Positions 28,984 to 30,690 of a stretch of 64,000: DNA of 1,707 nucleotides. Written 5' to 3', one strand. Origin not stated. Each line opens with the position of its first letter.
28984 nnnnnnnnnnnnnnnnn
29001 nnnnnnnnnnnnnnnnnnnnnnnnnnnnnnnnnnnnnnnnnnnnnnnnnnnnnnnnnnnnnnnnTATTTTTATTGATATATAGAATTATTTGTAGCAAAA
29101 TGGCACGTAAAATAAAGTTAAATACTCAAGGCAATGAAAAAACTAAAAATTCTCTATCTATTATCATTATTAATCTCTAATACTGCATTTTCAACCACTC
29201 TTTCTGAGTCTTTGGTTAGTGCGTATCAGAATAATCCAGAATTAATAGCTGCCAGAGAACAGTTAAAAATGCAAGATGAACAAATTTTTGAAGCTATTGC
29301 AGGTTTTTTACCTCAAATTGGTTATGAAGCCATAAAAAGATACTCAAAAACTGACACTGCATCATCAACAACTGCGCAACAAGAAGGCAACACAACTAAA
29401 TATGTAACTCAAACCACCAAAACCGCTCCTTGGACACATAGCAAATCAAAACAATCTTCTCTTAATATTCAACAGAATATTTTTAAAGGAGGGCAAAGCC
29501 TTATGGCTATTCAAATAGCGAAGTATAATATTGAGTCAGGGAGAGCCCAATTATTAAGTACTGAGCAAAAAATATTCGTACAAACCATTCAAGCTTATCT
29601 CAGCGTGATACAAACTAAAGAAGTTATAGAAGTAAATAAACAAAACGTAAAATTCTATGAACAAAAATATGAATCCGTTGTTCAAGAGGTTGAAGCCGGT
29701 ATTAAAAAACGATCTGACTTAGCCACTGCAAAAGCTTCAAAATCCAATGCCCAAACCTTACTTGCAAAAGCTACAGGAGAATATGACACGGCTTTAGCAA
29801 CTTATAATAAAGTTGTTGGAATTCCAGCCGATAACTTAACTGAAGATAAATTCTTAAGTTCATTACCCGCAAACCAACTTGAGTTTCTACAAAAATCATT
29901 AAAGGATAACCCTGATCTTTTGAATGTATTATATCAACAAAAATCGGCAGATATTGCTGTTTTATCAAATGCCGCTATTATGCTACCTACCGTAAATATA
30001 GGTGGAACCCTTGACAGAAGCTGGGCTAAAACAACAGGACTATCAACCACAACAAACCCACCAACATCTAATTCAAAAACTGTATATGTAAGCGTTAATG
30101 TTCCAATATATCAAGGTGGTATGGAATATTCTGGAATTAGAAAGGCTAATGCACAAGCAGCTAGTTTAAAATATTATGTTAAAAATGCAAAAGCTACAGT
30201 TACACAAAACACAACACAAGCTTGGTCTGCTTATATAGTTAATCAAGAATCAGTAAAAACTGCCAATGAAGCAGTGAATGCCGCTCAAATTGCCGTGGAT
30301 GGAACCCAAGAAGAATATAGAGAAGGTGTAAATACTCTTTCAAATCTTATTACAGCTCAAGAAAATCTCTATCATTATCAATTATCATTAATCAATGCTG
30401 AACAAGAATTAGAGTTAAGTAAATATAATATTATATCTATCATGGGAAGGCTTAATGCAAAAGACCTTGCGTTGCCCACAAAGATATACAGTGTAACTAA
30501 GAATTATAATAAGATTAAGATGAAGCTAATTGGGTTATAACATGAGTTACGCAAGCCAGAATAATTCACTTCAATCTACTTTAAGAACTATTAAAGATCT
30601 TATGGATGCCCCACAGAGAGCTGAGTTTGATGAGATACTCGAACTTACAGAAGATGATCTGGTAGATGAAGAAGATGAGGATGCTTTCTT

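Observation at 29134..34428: Orphan virD4 welded into a tolC-popZ-ank-virD4-ank co-directional array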

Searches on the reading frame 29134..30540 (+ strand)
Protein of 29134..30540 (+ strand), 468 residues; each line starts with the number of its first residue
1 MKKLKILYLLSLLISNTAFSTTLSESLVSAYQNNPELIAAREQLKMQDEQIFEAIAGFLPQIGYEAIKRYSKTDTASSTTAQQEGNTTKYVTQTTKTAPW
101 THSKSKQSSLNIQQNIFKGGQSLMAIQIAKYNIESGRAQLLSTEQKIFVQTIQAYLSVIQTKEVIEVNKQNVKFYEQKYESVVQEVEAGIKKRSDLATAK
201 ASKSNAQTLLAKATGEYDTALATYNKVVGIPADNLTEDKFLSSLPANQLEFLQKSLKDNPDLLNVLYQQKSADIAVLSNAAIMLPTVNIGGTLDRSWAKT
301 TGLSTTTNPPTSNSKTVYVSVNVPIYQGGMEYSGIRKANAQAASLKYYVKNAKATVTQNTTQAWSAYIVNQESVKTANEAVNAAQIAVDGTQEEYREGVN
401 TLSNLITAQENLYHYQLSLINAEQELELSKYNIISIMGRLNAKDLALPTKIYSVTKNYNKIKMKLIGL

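Call 3: search_protein_families(library=pfam, proteins=[window:29134-30540:+], max_evalue=0.01)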
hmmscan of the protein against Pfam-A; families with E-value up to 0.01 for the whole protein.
window:29134-30540:+ (468 aa): 1 family
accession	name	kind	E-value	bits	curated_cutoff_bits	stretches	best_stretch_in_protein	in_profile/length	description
PF02321.23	OEP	-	6.9e-57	192.7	22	2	250-438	3-187/187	Outer membrane efflux protein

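Call 4: search_protein_families(library=ncbifam, proteins=[window:29134-30540:+], max_evalue=0.01)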
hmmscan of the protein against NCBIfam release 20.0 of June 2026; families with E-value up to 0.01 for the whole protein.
window:29134-30540:+ (468 aa): 4 families
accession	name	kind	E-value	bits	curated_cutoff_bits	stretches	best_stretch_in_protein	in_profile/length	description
TIGR01844.1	type_I_sec_TolC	subfamily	7.9e-68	229.3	225.15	1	20-453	2-413/414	TolC family outer membrane protein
NF007002.0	PRK09465.1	equivalog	7.4e-24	84.1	495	1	3-446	4-432/460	outer membrane channel protein TolC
TIGR01845.1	outer_NodT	subfamily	4.7e-19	68.5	210.05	1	23-425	59-445/460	efflux transporter outer membrane subunit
NF052390.1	efflux_OMP_AbuO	equivalog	2e-15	56.4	700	1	1-446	1-439/447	multidrug efflux outer membrane protein AbuO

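Call 30: find_homologous_proteins(query=window:29134-30540:+, max_evalue=1e-20)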
Query window:29134-30540:+ (468 aa): 149 proteins with E <= 1e-20 among 8000 candidates; the best 120 are listed.
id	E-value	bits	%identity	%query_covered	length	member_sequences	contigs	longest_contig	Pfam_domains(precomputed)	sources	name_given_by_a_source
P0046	6.6e-290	978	100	100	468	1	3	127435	PF02321.24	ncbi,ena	ncbi:MAG: TolC family outer membrane protein [Pseudomonadota bacterium]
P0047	2.9e-156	538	63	88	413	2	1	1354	PF02321.24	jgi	-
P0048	1.6e-155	536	56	100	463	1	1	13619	PF02321.24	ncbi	-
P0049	1.7e-155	536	55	100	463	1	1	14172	PF02321.24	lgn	-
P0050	8.2e-154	530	55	100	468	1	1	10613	PF02321.24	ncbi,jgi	jgi:outer membrane protein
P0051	1.5e-152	526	56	100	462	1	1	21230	PF02321.24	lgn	-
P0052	2.7e-150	519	55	100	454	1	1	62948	PF02321.24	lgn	-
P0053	2.7e-149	515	53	100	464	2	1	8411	PF02321.24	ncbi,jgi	jgi:outer membrane protein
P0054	7.1e-147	507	55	100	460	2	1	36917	PF02321.24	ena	-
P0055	2.2e-146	506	52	100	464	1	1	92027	PF02321.24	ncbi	-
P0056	9.9e-145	500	54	100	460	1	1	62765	PF02321.24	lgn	-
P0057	2.4e-144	499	52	100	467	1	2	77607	PF02321.24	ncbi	-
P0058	6.0e-142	491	51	100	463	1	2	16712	PF02321.24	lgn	-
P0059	1.7e-140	486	51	100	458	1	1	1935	PF02321.24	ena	-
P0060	5.3e-140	485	51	100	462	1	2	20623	PF02321.24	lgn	-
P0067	2.7e-136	473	50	100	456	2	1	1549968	PF02321.24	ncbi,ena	-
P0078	2.2e-66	242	34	97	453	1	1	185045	PF02321.24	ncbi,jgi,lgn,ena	-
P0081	4.3e-52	195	28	97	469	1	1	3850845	PF02321.24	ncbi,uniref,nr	ncbi:TolC family outer membrane protein [Kordiimonas sp. SCSIO 12603]|uniref:TolC family outer membr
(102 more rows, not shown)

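Call 31: find_encoding_contigs(protein=P0067, flank=10000, max_places=1)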
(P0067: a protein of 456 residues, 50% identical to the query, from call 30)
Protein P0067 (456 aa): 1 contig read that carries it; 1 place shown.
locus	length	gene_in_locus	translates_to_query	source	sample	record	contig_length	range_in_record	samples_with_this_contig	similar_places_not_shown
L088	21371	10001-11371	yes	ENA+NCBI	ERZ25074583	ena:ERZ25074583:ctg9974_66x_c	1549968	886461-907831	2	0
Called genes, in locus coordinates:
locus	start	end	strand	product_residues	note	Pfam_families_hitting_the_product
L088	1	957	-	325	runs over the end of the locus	PF00268:Ribonuc_red_sm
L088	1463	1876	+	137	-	-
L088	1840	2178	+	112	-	PF03400:DDE_Tnp_IS1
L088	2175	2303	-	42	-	-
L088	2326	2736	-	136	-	-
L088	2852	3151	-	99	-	-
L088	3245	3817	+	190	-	PF05598:DUF772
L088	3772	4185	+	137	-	PF01797:Y1_Tnp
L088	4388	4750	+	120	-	PF01609:DDE_Tnp_1 (faint)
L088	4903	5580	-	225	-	PF13936:HTH_38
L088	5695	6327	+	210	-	-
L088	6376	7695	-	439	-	PF00493:MCM (faint), PF07728:AAA_5 (faint), PF00004:AAA, PF07724:AAA_2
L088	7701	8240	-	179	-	PF00227:Proteasome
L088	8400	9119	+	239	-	PF00005:ABC_tran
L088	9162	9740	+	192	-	PF02482:Ribosomal_S30AE, PF16321:Ribosom_S30AE_C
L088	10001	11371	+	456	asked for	PF02321:OEP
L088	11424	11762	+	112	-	PF10691:DUF2497 (faint)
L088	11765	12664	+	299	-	PF13606:Ank_3 (faint), PF12796:Ank_2, PF13857:Ank_5 (weak), PF13637:Ank_4 (weak), PF13857:Ank_5 (weak), PF00023:Ank, PF13637:Ank_4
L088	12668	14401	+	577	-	PF02534:T4SS-DNA_transf, PF10412:TrwB_AAD_bind, PF12696:TraG-D_C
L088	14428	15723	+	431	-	-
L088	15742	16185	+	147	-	PF02639:DUF188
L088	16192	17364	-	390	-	PF00108:Thiolase_N, PF00109:ketoacyl-synt (weak), PF02803:Thiolase_C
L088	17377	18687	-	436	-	PF06689:zf-C4_ClpX, PF00493:MCM (weak), PF05496:RuvB_N (faint), PF01078:Mg_chelatase (faint), PF00004:AAA, PF07724:AAA_2, PF07728:AAA_5 (weak), PF10431:ClpB_D2-small, +1 more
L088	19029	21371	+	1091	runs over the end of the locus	PF12796:Ank_2, PF13857:Ank_5, PF00023:Ank, PF13606:Ank_3 (weak), PF13637:Ank_4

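Call 32: find_encoding_contigs(protein=P0081, flank=5000, max_places=1)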
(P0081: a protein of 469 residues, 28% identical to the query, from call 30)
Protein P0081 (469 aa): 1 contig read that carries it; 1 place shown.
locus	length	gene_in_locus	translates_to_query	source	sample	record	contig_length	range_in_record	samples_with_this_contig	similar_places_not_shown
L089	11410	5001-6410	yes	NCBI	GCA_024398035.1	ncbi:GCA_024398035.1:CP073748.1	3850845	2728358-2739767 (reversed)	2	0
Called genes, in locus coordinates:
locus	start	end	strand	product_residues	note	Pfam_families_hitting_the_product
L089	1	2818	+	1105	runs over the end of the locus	PF26549:Tricorn_N, PF26550:Tricorn_2nd, PF07676:PD40, PF26549:Tricorn_N, PF26550:Tricorn_2nd, PF14684:Tricorn_C1, PF14685:PDZ_Tricorn, PF03572:Peptidase_S41, +2 more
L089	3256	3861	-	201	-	PF13505:OMP_b-brl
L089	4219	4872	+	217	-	PF01135:PCMT, PF00398:RrnaAD, PF13649:Methyltransf_25 (weak), PF08241:Methyltransf_11 (faint)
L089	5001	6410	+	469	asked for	PF02321:OEP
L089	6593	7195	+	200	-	-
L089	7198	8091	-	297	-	-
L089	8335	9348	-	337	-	-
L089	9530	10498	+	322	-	PF01073:3Beta_HSD, PF01370:Epimerase, PF16363:GDP_Man_Dehyd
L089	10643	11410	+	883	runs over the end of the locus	PF00133:tRNA-synt_1, PF09334:tRNA-synt_1g (weak), PF13603:tRNA-synt_1_2 (faint), PF09334:tRNA-synt_1g, PF08264:Anticodon_1, PF10458:Val_tRNA-synt_C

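Call 38: find_encoding_contigs(protein=P0078, flank=8000, max_places=1)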
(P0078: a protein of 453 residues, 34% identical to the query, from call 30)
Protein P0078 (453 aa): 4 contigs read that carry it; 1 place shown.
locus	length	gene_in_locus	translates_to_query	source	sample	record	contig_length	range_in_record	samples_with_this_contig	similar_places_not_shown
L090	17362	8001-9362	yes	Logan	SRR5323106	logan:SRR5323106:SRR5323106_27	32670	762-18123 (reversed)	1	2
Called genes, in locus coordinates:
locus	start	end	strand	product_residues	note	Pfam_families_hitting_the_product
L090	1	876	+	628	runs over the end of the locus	PF02518:HATPase_c (weak), PF13589:HATPase_c_3, PF00183:HSP90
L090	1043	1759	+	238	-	-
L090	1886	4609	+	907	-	-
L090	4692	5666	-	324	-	PF01544:CorA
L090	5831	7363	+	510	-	PF03219:TLC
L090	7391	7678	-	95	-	PF01722:BolA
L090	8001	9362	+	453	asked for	PF02321:OEP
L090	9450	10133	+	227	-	PF10691:DUF2497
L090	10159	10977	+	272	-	PF13637:Ank_4 (faint), PF12796:Ank_2, PF13857:Ank_5 (weak)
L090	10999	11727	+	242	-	PF01746:tRNA_m1G_MT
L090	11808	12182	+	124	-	PF01245:Ribosomal_L19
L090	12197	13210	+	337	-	PF01547:SBP_bac_1, PF13531:SBP_bac_11, PF13416:SBP_bac_8, PF13343:SBP_bac_6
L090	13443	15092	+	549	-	PF00528:BPD_transp_1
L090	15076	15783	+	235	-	PF00005:ABC_tran, PF02463:SMC_N (faint), PF13304:AAA_21 (faint)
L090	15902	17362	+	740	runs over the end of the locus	?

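Call 49: list_cluster_members(proteins=[P0078, P0177, P0067, P0001, P0055, P0178])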
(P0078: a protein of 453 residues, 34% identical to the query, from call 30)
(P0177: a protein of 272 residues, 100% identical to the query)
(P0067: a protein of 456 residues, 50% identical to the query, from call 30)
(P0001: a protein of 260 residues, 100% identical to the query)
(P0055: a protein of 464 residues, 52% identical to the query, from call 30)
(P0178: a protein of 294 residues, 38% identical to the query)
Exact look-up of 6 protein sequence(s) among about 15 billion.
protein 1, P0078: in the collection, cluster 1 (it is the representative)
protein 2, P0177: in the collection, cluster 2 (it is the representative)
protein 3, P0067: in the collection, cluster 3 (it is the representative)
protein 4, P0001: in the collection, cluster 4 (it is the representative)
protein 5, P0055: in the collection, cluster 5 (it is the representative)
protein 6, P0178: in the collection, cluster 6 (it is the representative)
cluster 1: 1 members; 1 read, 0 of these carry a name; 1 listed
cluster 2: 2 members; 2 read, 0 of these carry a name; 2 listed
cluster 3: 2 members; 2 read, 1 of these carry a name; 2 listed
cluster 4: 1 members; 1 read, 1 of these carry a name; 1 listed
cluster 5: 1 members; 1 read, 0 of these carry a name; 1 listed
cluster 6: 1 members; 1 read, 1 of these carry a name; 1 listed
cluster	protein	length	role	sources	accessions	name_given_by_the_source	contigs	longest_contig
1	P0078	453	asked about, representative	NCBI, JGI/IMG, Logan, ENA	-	-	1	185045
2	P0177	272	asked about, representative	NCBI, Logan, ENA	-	-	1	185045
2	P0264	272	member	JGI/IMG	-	-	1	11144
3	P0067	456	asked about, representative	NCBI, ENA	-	-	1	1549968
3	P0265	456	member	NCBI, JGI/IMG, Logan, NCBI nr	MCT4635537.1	MAG: TolC family protein [Rickettsiales bacterium] | TolC family type I secretion outer membrane protein | TolC family protein [Rickettsiales bacterium]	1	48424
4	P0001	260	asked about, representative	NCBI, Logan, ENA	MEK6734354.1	MAG: ankyrin repeat domain-containing protein [Pseudomonadota bacterium]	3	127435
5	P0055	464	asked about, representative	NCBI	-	-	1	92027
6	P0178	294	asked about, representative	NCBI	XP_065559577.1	putative ankyrin repeat protein RF_0381 [Artemia franciscana]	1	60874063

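Call 75: search_protein_families(library=pfam, proteins=[L089:6593-7195:+, L088:14428-15723:+], max_evalue=0.01)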
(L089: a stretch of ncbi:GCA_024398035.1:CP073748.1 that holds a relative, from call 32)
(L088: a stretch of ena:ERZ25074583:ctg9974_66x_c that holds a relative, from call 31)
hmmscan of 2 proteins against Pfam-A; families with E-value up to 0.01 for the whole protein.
L089:6593-7195:+ (200 aa): 2 families
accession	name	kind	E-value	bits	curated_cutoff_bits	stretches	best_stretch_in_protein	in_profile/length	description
PF10691.14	DUF2497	-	2.3e-21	76.4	27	1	130-198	3-75/75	Protein of unknown function (DUF2497)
PF05887.16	Trypan_PARP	-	1e-07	32.4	100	2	32-97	46-111/134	Procyclic acidic repetitive protein (PARP)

L088:14428-15723:+ (431 aa): 0 families
